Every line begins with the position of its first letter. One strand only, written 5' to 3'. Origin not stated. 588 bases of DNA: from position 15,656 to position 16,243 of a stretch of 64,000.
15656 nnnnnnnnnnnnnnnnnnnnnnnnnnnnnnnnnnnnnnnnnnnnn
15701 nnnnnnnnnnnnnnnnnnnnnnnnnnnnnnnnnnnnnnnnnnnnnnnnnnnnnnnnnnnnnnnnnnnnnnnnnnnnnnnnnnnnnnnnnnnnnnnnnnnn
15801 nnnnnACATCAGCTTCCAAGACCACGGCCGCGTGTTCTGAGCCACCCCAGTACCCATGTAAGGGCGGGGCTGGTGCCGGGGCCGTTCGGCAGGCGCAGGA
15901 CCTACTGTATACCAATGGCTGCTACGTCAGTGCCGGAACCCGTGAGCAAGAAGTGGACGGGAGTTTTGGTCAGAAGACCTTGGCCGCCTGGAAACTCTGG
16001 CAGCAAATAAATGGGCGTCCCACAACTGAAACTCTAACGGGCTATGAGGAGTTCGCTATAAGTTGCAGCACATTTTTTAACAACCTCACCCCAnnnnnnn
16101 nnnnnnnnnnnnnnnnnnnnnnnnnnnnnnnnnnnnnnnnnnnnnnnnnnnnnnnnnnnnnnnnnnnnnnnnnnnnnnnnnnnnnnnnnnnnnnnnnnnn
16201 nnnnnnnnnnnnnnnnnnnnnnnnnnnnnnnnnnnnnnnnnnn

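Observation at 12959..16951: galU, an orphan solute-binding protein and three pilin-like paralogues form one tight unit; one pilin-like protein is fused to a peptidoglycan-binding domain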

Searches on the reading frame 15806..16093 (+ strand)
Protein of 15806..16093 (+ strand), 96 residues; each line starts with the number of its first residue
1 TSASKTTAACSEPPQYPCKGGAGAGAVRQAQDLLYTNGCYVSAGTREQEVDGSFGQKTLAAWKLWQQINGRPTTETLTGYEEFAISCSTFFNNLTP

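Call 35: search_solved_structures(query=A2, max_evalue=10, show_alignments=3)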
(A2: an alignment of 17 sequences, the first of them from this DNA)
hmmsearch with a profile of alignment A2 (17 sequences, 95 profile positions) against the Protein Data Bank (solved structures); distinct sequences matched with E-value up to 10: 18.
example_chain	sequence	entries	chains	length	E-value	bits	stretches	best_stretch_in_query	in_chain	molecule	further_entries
8da2_A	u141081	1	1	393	0.019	18.3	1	43-79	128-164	L,D-transpeptidase family protein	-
6tci_A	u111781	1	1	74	0.039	17.3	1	20-70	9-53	Spore cortex-lytic enzyme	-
1lbu_A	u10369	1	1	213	0.11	15.8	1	21-72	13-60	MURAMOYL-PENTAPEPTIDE CARBOXYPEPTIDASE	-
1k0e_A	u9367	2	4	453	0.26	14.6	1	25-76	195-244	p-aminobenzoate synthase component I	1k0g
8rp2_CCC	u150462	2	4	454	0.26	14.6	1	25-76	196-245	Aminodeoxychorismate synthase component 1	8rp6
8rp0_CCC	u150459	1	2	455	0.26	14.6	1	25-76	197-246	Aminodeoxychorismate synthase component 1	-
8rp1_CCC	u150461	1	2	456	0.26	14.6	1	25-76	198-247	Aminodeoxychorismate synthase component 1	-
4fet_B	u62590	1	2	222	0.29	14.5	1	21-69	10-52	Spore cortex-lytic enzyme prepeptide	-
2jzp_A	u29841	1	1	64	0.51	13.7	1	37-70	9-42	Protein L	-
2kac_A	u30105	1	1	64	0.71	13.2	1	37-72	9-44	Protein L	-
2ptl_A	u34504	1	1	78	0.97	12.8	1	36-73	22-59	PROTEIN L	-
1k53_A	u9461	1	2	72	0.97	12.8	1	36-71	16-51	Protein L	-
1k52_A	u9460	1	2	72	1.2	12.5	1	37-70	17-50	Protein L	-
1k51_A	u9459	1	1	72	1.2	12.5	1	37-72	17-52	Protein L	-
1jml_A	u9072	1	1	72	1.3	12.4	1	37-70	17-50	Protein L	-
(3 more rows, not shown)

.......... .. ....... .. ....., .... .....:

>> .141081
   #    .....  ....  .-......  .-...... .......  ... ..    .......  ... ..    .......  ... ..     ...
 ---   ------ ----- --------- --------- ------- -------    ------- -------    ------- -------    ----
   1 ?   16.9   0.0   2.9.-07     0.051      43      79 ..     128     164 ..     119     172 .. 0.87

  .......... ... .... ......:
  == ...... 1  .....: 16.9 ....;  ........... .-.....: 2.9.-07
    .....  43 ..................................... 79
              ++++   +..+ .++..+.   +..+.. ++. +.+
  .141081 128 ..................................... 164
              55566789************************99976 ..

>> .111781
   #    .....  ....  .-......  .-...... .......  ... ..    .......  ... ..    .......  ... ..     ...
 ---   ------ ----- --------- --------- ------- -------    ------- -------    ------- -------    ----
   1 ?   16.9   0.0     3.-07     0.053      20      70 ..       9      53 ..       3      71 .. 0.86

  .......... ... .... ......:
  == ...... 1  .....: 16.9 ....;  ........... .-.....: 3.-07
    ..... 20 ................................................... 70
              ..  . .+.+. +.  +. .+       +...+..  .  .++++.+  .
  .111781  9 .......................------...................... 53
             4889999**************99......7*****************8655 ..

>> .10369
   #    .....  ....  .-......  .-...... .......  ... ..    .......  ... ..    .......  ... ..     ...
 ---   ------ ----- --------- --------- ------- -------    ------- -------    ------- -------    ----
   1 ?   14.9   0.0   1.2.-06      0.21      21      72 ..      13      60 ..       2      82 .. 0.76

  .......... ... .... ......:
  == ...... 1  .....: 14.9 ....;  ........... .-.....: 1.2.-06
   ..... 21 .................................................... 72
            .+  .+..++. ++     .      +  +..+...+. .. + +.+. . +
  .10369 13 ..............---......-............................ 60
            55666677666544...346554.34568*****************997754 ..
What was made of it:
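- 15827..16093 (+): C-terminal PG_binding_1-like domain (aa 197-285) with four conserved Cys. Profile vs PDB: L,D-transpeptidase, SleB and 1lbu (call 35).
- On PG_binding_1 (PF01471): The top profile hits in the PDB are PG_binding_1 domains (call 35).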

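Call 41: predict_structure(alignment_id=A2)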
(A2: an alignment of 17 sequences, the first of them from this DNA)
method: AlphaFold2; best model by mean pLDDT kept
length: 96 residues; sequences in the alignment: 17
mean_pLDDT: 87.4   pTM: 0.76
mean pLDDT of the five models: 87.4, 87.0, 85.9, 84.3, 84.0
residues with pLDDT >= 90: 63; 70-90: 24; 50-70: 5; < 50: 4
segments of 3 or more residues with pLDDT < 50: 1-3
pLDDT, mean of each block of 10 residues (from residue 1): 64 93 93 93 88 93 94 93 88 66
secondary structure, 60 per line:
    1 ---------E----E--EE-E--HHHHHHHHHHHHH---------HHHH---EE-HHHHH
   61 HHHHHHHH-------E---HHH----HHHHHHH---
elements in order: H24-36 H46-49 H56-68 H87-93
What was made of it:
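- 15827..16093 (+): AF2 pLDDT 87 (call 41).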

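Call 44: fold_search(model_id=the predicted structure, library=pdb)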
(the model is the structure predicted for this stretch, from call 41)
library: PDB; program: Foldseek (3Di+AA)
matches with E <= 10: 39; with E <= 0.001: 0
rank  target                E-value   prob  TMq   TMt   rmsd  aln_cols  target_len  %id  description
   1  6tci                  4.6e-01  0.90  0.46  0.60   2.0        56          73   30  The crystal structure of SleB N-terminal domain (released 2020-11-18)
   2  9h68_D                1.2e+00  0.44  0.48  0.13   5.1        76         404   22  Crystal Structure of the spore gernation lytic transglycosylase SleC from Clostridioides difficile in its zymogenic fo (released 2025-02-12)
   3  4lpq                  1.4e+00  0.44  0.49  0.25   3.6        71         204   25  Crystal structure of the L,D-transpeptidase (residues 123-326) from Xylanimonas cellulosilytica DSM 15894 (released 2013-11-13)
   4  9h68_C                1.7e+00  0.28  0.44  0.12   5.3        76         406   24  Crystal Structure of the spore gernation lytic transglycosylase SleC from Clostridioides difficile in its zymogenic fo (released 2025-02-12)
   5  9noc_Z                1.8e+00  0.07  0.22  0.05   9.9        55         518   29  CCT G beta 5 S123L complex state 3 (released 2026-04-01)
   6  9h68_A                1.9e+00  0.23  0.43  0.11   6.4        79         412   20  Crystal Structure of the spore gernation lytic transglycosylase SleC from Clostridioides difficile in its zymogenic fo (released 2025-02-12)
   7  5anz                  2.1e+00  0.47  0.43  0.12   2.2        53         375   26  Crystal Structure of SltB3 from Pseudomonas aeruginosa. (released 2016-07-20)
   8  4c2c_A                2.2e+00  0.18  0.42  0.10   9.5        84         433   18  Crystal structure of the protease CtpB in an active state (released 2013-12-04)
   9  4c2f_A                2.5e+00  0.41  0.42  0.10   2.4        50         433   24  Crystal structure of the CtpB R168A mutant present in an active conformation (released 2013-12-04)
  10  7ttn_I                2.9e+00  0.05  0.22  0.05  10.1        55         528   29  The beta-tubulin folding intermediate II (released 2022-12-28)
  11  4c2h_A                3.1e+00  0.23  0.43  0.10   5.2        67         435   21  Crystal structure of the CtpB(V118Y) mutant (released 2013-12-04)
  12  5ao8_A                3.3e+00  0.33  0.49  0.14   2.5        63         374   22  Crystal Structure of SltB3 from Pseudomonas aeruginosa in complex with NAG-NAM-pentapeptide (released 2016-07-20)
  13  6v3z_A                3.5e+00  0.14  0.35  0.20   5.0        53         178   24  Structure of Salmonella enteritidis Sen1395 (released 2020-01-29)
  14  9noc_z                4.0e+00  0.04  0.21  0.05  10.0        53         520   28  CCT G beta 5 S123L complex state 3 (released 2026-04-01)
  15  4c2g_A                4.5e+00  0.12  0.42  0.10   9.4        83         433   18  Crystal structure of CtpB(S309A) in complex with a peptide having a Val-Pro-Ala C-terminus (released 2013-12-04)
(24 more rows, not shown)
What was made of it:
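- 15827..16093 (+): Foldseek top hit SleB N-domain, prob 0.90, RMSD 2.0 A, though all Foldseek E-values are >= 0.46 (call 44).
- On PG_binding_1 (PF01471): The top Foldseek hits are SleB, SleC, an L,D-transpeptidase, SltB3 and CtpB, with best prob 0.90 and RMSD 2.0 A. All E-values are >= 0.46, which is expected for so short a domain (call 44).
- Closest known: PG_binding_1 modules of cell-wall enzymes. Same: The best match has RMSD 2.0 A and 30% identity over 56 columns (calls 35, 44).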

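Call 46: search_protein_representatives(alignment_id=A2)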
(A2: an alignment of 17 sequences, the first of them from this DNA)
Query: 17 sequences, 95 profile positions. Proteins with E-value up to 0.001 (for the whole library): 3063; up to 1e-10: 473; up to 1e-30: 11. The best 150 are listed.
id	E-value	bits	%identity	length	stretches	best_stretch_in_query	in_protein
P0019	7.1e-46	170.4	-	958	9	11-72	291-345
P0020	9.5e-45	166.8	-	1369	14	21-74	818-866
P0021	1.9e-43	162.6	-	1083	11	12-73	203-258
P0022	9.4e-43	160.4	-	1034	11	16-75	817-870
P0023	2.3e-41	155.9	-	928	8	16-73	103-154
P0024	8.7e-38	144.4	-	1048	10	19-71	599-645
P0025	1.1e-37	144.2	-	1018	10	13-78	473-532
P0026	8.6e-35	134.8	-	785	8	19-73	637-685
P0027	1.1e-34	134.5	-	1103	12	20-73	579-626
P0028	2.1e-33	130.4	-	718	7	17-72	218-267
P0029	4.4e-31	122.9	-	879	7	12-75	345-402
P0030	1.2e-30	121.6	-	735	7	20-71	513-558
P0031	5.9e-30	119.3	-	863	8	19-73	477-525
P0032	6.6e-30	119.2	-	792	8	24-84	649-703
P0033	1.3e-29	118.3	-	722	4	21-71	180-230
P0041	2.7e-26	107.6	-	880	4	14-71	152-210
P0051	1.2e-24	102.3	-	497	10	16-70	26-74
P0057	6.3e-23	96.8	-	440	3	19-72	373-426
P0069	5.5e-22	93.8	-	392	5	21-72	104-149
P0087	1.3e-20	89.4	-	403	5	19-72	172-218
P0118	5.1e-19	84.3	-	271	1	1-91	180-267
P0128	2.0e-18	82.4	-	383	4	24-79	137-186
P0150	1.7e-17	79.4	-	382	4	23-84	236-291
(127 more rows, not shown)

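Call 47: search_protein_families(library=pfam, proteins=[P0019, P0033, P0057, P0069, P0087, P0118, P0128, P0150, P0051, P0041], max_evalue=0.001)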
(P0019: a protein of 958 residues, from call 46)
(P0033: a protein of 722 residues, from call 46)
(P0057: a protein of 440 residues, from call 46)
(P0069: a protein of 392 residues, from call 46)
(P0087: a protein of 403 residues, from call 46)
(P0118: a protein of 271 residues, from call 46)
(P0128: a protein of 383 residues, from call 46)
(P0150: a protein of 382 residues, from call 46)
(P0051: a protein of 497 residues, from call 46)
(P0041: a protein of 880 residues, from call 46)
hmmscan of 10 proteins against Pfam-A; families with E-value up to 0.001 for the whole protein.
P0019 (958 aa): 4 families
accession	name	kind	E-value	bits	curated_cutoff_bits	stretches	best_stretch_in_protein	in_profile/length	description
PF01471.23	PG_binding_1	-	8.4e-193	625.2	23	10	217-273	1-57/57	Putative peptidoglycan binding domain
PF08823.16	PG_binding_2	-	3e-43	146.4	21.1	2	129-169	14-54/74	Putative peptidoglycan binding domain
PF09374.15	PG_binding_3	-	1.2e-24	86.7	24.6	0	642-673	2-32/76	Predicted Peptidoglycan domain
PF23493.1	CysS_C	-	2.9e-06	27.7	23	0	297-318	19-39/51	Cysteinyl-tRNA ligase anticodon binding domain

P0033 (722 aa): 3 families
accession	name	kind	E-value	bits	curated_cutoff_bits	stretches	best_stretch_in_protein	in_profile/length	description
PF01471.23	PG_binding_1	-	2.3e-73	242.7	23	4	15-77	1-57/57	Putative peptidoglycan binding domain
PF01510.30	Amidase_2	-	4.8e-25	88.8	26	1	373-492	4-130/131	N-acetylmuramoyl-L-alanine amidase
PF09374.15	PG_binding_3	-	7.7e-13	48.9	24.6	0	185-222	2-32/76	Predicted Peptidoglycan domain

P0057 (440 aa): 4 families
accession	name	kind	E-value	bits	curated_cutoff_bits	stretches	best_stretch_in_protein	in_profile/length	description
PF01471.23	PG_binding_1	-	7.9e-56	186.5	23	3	377-439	1-57/57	Putative peptidoglycan binding domain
PF13539.11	Peptidase_M15_4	-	2.2e-16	60.6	25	1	73-135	3-70/70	D-alanyl-D-alanine carboxypeptidase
PF02557.22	VanY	-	4.1e-12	46.5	25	1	23-120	6-108/132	D-alanyl-D-alanine carboxypeptidase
PF09374.15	PG_binding_3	-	2.9e-08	34.2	24.6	0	293-327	5-32/76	Predicted Peptidoglycan domain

P0069 (392 aa): 5 families
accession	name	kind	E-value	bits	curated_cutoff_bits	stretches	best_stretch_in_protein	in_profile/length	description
PF01471.23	PG_binding_1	-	3.3e-90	296.6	23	5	34-89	2-57/57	Putative peptidoglycan binding domain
PF08823.16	PG_binding_2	-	3.9e-23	81.9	21.1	2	33-74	14-55/74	Putative peptidoglycan binding domain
PF09374.15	PG_binding_3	-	2e-19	69.9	24.6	0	109-142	2-34/76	Predicted Peptidoglycan domain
PF17243.7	POTRA_TamA_1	-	4e-08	33.7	26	0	36-59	37-60/74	POTRA domain TamA domain 1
PF20098.4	DUF6488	-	8.6e-05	22.9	27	0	1-69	1-72/110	Family of unknown function (DUF6488)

P0087 (403 aa): 4 families
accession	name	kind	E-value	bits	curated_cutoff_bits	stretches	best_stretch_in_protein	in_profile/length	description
PF01471.23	PG_binding_1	-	1.2e-97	320.4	23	5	105-159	3-57/57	Putative peptidoglycan binding domain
PF09374.15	PG_binding_3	-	1.5e-24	86.4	24.6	0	344-373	3-32/76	Predicted Peptidoglycan domain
PF08823.16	PG_binding_2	-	1.2e-23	83.5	21.1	2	104-144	14-55/74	Putative peptidoglycan binding domain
PF17243.7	POTRA_TamA_1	-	5.2e-05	23.7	26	0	108-127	39-58/74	POTRA domain TamA domain 1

P0118 (271 aa): 1 family
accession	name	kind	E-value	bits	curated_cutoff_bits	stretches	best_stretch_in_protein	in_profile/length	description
PF18895.5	T4SS_pilin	-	1.8e-06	28.4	26.6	1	91-152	11-71/71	Type IV secretion system pilin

P0128 (383 aa): 3 families
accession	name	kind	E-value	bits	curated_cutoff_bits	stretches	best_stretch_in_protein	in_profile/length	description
PF01471.23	PG_binding_1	-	1.2e-67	224.4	23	4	138-192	3-57/57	Putative peptidoglycan binding domain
PF08823.16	PG_binding_2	-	9.9e-24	83.8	21.1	2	57-98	15-56/74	Putative peptidoglycan binding domain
PF09374.15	PG_binding_3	-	1.2e-05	25.9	24.6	0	60-94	3-39/76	Predicted Peptidoglycan domain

P0150 (382 aa): 3 families
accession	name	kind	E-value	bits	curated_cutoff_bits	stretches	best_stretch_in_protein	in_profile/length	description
PF01471.23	PG_binding_1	-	4.6e-85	280.2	23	4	60-116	1-57/57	Putative peptidoglycan binding domain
PF08823.16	PG_binding_2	-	2.5e-19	69.8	21.1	0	318-357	16-56/74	Putative peptidoglycan binding domain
PF09374.15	PG_binding_3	-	1.8e-12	47.7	24.6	0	166-198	2-33/76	Predicted Peptidoglycan domain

P0051 (497 aa): 3 families
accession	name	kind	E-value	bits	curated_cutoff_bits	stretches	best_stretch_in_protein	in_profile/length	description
PF01471.23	PG_binding_1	-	4e-107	350.8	23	6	344-400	2-57/57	Putative peptidoglycan binding domain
PF09374.15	PG_binding_3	-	1.4e-25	89.7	24.6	0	97-127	2-32/76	Predicted Peptidoglycan domain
PF08823.16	PG_binding_2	-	3.2e-14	53.4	21.1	0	99-138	20-59/74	Putative peptidoglycan binding domain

P0041 (880 aa): 3 families
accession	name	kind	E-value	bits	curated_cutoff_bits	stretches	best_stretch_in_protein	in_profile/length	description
PF01471.23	PG_binding_1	-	2.3e-27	95.4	23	3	815-873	5-57/57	Putative peptidoglycan binding domain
PF09374.15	PG_binding_3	-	6.9e-08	33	24.6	0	833-854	13-33/76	Predicted Peptidoglycan domain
PF08479.16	POTRA_2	-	0.00084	19.6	24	0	164-192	39-68/76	POTRA domain, ShlB-type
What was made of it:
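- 15827..16093 (+): The domain profile retrieves 3,063 proteins, and the nine non-fusion top hits sampled are all canonical PG_binding_1 repeat proteins (calls 46, 47).
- On PG_binding_1 (PF01471): All nine non-fusion top hits sampled are PG_binding_1 repeat proteins, at Pfam E 2e-27 to 8e-193 (calls 46, 47).
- PG_binding_1 homology by reverse profile search and by fold: calls 35, 41, 44, 46, 47.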
